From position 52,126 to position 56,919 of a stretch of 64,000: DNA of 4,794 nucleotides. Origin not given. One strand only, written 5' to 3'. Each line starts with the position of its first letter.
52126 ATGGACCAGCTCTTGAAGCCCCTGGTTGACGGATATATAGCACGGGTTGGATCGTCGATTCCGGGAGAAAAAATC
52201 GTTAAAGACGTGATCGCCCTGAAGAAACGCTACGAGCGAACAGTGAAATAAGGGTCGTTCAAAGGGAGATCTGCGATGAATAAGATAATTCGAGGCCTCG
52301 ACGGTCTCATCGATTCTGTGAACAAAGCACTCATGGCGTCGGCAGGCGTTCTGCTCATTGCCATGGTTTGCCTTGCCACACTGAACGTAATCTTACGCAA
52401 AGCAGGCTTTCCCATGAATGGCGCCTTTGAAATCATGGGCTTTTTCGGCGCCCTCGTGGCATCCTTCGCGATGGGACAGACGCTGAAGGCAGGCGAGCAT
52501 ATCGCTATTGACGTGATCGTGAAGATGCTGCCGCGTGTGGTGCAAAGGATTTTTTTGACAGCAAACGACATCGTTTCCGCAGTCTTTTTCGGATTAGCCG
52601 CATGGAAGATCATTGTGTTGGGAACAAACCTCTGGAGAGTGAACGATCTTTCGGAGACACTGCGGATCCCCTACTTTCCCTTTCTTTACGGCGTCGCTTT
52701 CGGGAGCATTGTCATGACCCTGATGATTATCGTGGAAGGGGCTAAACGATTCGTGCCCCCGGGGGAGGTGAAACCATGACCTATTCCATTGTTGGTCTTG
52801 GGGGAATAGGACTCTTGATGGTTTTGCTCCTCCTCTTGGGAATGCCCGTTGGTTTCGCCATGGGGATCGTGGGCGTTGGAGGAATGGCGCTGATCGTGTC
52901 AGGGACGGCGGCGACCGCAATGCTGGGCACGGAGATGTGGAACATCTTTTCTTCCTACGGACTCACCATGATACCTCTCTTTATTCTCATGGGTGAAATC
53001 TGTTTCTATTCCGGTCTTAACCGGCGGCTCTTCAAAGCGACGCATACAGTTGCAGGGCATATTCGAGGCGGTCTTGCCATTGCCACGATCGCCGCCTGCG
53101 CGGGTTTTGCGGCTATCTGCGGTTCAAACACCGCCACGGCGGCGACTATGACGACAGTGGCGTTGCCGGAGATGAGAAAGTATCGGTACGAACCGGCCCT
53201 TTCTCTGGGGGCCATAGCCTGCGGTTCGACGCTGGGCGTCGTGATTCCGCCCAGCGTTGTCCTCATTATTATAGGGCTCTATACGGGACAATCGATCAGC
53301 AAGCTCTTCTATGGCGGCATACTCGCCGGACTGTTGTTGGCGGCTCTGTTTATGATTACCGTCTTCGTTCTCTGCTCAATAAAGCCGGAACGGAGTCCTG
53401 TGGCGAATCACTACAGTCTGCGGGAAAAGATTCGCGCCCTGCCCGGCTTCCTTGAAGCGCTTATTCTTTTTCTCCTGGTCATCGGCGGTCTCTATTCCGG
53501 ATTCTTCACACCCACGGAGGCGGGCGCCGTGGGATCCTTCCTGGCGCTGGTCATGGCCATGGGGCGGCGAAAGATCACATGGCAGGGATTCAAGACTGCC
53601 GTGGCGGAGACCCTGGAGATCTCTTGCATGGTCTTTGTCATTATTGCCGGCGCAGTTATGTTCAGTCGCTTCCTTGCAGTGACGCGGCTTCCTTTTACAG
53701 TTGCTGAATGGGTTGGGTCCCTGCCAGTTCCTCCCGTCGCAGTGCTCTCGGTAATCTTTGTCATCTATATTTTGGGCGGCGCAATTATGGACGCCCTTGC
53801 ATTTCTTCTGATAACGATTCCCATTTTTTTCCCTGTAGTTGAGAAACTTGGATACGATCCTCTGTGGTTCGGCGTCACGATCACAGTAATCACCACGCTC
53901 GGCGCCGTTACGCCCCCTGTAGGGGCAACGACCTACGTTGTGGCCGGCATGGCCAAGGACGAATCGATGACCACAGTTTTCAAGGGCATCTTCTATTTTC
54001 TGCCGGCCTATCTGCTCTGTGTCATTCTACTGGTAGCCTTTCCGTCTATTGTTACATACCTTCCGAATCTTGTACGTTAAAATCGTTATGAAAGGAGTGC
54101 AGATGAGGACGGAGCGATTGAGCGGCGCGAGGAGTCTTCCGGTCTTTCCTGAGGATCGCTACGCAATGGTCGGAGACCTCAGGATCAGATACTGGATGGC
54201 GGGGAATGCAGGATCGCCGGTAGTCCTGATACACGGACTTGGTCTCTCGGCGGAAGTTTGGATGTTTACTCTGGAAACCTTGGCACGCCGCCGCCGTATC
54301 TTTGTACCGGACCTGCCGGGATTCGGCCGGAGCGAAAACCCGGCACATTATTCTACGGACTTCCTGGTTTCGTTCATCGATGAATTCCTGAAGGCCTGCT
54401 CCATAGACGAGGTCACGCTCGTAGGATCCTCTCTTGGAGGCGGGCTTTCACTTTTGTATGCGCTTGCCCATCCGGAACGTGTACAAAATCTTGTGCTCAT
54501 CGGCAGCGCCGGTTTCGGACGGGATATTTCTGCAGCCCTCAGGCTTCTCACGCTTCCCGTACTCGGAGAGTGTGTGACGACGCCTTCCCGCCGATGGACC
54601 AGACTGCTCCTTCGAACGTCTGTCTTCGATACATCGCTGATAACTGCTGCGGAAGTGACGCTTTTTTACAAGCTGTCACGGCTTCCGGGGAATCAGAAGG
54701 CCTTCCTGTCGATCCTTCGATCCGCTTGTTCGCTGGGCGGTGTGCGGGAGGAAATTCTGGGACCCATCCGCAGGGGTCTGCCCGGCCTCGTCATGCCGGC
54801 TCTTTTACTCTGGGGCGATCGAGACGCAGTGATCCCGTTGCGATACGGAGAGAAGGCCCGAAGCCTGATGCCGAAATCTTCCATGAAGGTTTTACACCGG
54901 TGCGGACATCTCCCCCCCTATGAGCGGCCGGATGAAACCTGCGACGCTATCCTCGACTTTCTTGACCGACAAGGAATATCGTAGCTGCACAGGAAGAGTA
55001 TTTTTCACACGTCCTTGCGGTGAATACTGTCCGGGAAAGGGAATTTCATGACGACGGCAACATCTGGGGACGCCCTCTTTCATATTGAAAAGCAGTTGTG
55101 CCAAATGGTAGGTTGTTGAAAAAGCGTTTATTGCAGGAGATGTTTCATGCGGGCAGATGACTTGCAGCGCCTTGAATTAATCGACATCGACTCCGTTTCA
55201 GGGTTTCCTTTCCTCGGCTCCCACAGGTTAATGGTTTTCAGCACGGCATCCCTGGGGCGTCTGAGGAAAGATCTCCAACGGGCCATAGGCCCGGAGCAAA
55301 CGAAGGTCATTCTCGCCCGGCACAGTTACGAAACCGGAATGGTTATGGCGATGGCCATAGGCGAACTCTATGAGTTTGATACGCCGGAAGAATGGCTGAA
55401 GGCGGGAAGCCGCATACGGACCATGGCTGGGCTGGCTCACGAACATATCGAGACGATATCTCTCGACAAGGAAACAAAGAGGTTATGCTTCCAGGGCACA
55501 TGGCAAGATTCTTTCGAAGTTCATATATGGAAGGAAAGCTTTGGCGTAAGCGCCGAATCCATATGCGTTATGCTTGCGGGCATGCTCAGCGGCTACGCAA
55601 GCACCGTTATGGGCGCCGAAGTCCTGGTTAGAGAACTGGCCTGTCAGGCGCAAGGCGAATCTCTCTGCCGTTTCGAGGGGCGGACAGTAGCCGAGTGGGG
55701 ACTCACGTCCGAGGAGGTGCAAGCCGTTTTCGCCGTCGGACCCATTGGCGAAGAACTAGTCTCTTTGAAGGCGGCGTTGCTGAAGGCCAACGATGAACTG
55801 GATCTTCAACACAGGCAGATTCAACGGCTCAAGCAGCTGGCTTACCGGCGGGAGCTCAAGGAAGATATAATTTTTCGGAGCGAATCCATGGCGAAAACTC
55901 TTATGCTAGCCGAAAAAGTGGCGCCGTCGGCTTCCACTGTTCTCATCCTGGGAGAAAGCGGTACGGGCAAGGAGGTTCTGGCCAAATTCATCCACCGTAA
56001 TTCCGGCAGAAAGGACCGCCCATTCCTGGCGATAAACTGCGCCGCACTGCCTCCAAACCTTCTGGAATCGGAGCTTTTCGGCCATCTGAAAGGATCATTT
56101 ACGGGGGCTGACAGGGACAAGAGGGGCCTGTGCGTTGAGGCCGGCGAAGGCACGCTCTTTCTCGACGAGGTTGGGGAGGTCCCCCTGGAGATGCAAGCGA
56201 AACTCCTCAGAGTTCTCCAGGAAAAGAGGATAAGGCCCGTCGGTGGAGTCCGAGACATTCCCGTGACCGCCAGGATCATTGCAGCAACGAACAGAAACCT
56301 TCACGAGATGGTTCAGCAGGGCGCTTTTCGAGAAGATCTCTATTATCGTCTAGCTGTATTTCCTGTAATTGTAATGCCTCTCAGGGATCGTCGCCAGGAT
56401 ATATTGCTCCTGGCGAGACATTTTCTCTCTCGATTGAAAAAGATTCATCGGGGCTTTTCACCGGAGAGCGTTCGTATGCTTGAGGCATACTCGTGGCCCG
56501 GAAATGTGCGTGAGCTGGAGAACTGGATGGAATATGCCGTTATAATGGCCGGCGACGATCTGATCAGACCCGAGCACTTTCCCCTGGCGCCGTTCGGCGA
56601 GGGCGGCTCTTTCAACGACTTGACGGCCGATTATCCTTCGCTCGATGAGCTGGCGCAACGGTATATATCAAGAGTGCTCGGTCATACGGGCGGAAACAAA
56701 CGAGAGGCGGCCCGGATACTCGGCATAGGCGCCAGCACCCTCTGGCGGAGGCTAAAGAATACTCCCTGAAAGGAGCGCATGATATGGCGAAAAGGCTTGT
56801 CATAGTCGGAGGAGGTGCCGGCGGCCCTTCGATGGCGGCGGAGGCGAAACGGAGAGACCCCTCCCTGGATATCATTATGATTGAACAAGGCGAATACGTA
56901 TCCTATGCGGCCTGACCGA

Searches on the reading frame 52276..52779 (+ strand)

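Call 6: search_protein_families(library=pfam, proteins=[window:52276-52779:+])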
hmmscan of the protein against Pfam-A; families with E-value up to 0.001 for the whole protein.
window:52276-52779:+ (167 aa): 1 family
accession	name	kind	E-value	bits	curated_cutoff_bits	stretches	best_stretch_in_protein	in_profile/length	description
PF04290.18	DctQ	-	1.3e-16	61.1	28.3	1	30-154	1-125/132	Tripartite ATP-independent periplasmic transporters, DctQ component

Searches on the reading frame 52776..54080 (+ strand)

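Call 6: search_protein_families(library=pfam, proteins=[window:52776-54080:+])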
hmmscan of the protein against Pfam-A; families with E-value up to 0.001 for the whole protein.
window:52776-54080:+ (434 aa): 2 families
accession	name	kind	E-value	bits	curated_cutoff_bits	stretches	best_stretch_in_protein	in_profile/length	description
PF06808.19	DctM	-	2.6e-88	297.1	23.8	1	14-424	3-412/413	Tripartite ATP-independent periplasmic transporter, DctM component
PF03600.22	CitMHS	-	3.6e-08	33.3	31.9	1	24-369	23-335/336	Citrate transporter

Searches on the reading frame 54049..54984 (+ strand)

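Call 6: search_protein_families(library=pfam, proteins=[window:54049-54984:+])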
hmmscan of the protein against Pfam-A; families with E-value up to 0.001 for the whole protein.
window:54049-54984:+ (311 aa): 6 families
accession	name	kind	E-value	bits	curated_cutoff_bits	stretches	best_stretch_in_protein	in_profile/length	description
PF00561.26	Abhydrolase_1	-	2.2e-33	116.4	25.8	1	57-294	2-245/245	alpha/beta hydrolase fold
PF12697.13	Abhydrolase_6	-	1.4e-24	88.4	26.3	1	58-300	1-217/217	Alpha/beta hydrolase family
PF12146.15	Hydrolase_4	-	2.7e-11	43.7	27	1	58-287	7-232/239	Serine aminopeptidase, S33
PF00756.26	Esterase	-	0.00058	20.1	22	1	92-147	88-142/251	Putative esterase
PF03096.20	Ndr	-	0.00074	18.8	23.3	0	102-153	81-132/283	Ndr family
PF02230.22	Abhydrolase_2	-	0.00086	19.6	23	0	249-285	157-193/217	Phospholipase/Carboxylesterase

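Call 36: search_protein_families(library=ncbifam, proteins=[window:54049-54984:+])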
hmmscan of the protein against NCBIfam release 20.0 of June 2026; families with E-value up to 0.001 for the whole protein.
window:54049-54984:+ (311 aa): 33 families (the best 25 are shown)
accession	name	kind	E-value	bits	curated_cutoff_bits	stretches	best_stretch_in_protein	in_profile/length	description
NF011457.0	PRK14875.1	equivalog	3.5e-45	154.6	307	1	22-306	99-370/372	acetoin dehydrogenase dihydrolipoyllysine-residue acetyltransferase subunit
NF045632.1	hydroxlase_HsaD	equivalog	1.8e-35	122.3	400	1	36-306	14-289/290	4,5:9,10-diseco-3-hydroxy-5,9,17-trioxoandrosta-1(10),2-diene-4-oate hydrolase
NF051488.1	bifunc_PcaDC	exception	1e-26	94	390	2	50-154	6-112/375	bifunctional 3-oxoadipate enol-lactonase/4-carboxymuconolactone decarboxylase PcaDC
TIGR03343.1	biphenyl_bphD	equivalog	6.8e-26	91.1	462.15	1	42-306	18-281/282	2-hydroxy-6-oxo-6-phenylhexa-2,4-dienoate hydrolase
TIGR01738.1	bioH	equivalog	5.7e-24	85.1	206.95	2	54-154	3-99/245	pimeloyl-ACP methyl ester esterase BioH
NF050089.1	i_nPHAscl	equivalog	2.2e-23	82.7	300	2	46-155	9-119/288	intracellular short-chain-length polyhydroxyalkanoate depolymerase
TIGR02427.1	protocat_pcaD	equivalog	1.1e-22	80.7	255.85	2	46-154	2-113/251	3-oxoadipate enol-lactonase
NF052614.1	AB_fold_OlsI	equivalog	1.1e-19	71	385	1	55-307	17-257/272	ornithine lipid biosynthesis O-acyltransferase OlsI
NF002938.0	PRK03592.1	equivalog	5.6e-19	68.6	241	1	35-151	11-127/298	haloalkane dehalogenase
NF007674.0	PRK10349.1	equivalog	1.8e-18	67.1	449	1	50-154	8-108/256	pimeloyl-ACP methyl ester esterase BioH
NF051487.1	bifunc_PcaCD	exception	8.2e-18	64.7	430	2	52-153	168-271/413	bifunctional 4-carboxymuconolactone decarboxylase/3-oxoadipate enol-lactonase PcaCD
TIGR03695.1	menH_SHCHC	equivalog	1.7e-17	63.7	208.55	1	56-305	3-251/252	2-succinyl-6-hydroxy-2,4-cyclohexadiene-1-carboxylate synthase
TIGR03056.1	bchO_mg_che_rel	equivalog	5e-16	58.5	172.55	1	50-305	22-277/278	alpha/beta fold hydrolase BchO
NF058580.1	lipase_V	equivalog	1e-15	58.1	300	1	50-158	19-122/230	EstV family lipase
TIGR03611.1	RutD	equivalog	1.2e-13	51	238.5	1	55-152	13-112/258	pyrimidine utilization protein D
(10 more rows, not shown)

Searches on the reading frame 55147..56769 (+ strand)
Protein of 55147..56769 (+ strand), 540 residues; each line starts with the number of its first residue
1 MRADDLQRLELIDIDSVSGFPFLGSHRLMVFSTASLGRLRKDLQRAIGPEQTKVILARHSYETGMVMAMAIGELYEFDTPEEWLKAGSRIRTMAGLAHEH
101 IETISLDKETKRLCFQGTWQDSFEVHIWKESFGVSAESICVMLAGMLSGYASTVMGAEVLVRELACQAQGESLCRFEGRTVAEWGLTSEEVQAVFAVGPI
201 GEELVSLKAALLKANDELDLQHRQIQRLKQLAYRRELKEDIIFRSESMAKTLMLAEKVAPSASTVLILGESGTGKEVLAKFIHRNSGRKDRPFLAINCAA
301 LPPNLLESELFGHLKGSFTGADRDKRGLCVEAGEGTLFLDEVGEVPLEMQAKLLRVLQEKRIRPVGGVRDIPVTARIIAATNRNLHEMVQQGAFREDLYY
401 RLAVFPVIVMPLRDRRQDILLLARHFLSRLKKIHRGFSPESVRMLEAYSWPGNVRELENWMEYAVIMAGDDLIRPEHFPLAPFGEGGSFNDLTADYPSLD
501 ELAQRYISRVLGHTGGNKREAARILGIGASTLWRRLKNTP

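Call 36: search_protein_families(library=ncbifam, proteins=[window:55147-56769:+])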
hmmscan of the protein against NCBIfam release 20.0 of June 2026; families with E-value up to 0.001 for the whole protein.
window:55147-56769:+ (540 aa): 28 families (the best 25 are shown)
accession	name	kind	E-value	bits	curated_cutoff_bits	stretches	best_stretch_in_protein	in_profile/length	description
NF041906.1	V4R_TF_MobR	exception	3.8e-109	365.6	999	1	9-538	13-543/544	phenol degradation transcriptional regulator MobR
NF041552.1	TF_PrdR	equivalog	9.4e-99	331.3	795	1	202-538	235-575/577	sigma-54 dependent transcriptional regulator PrdR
TIGR02915.1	PEP_resp_reg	equivalog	1.4e-96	324.1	502.6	1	216-536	120-439/445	PEP-CTERM-box response regulator transcription factor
TIGR01817.1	nifA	equivalog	1.9e-95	320.6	528.85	1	215-479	171-439/534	nif-specific transcriptional activator NifA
NF003451.0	PRK05022.1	equivalog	4.5e-90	302.8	476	1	208-479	155-440/512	nitric oxide reductase transcriptional regulator NorR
NF008469.0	PRK11361.1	equivalog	2.8e-89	299.9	714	1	220-537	124-452/461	acetoacetate metabolism transcriptional regulator AtoC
NF038308.1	RNA_repair_RtcR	equivalog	7.6e-88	295.6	650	1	223-477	164-431/530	RNA repair transcriptional activator RtcR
NF050807.1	TransRegFlbDCaul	equivalog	2.5e-87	293.6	750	1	238-537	117-436/454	sigma-54-dependent transcriptional regulator FlbD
TIGR01818.1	ntrC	equivalog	8.4e-84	282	558.6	1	224-477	118-376/463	nitrogen regulation protein NR(I)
NF007689.0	PRK10365.1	equivalog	6.9e-82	275.6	760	1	240-536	140-439/441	sigma-54-dependent response regulator transcription factor ZraR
TIGR02329.1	propionate_PrpR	equivalog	2.9e-81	273.7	499.2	1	223-537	198-525/526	propionate catabolism operon regulatory protein PrpR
NF011695.0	PRK15115.1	equivalog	1.4e-79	268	763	1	233-531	129-428/445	two-component system response regulator GlrR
NF011953.0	PRK15424.1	equivalog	1.4e-77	261.5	703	1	226-538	206-533/538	propionate catabolism operon regulatory protein PrpR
NF011958.0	PRK15429.1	equivalog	9.5e-76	255.8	830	1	239-538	379-683/692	formate hydrogenlyase transcriptional activator FlhA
NF049963.1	RespRegFlgRCampy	domain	1.4e-74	251.5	750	1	227-537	122-425/429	fla regulon two-component system response regulator FlgR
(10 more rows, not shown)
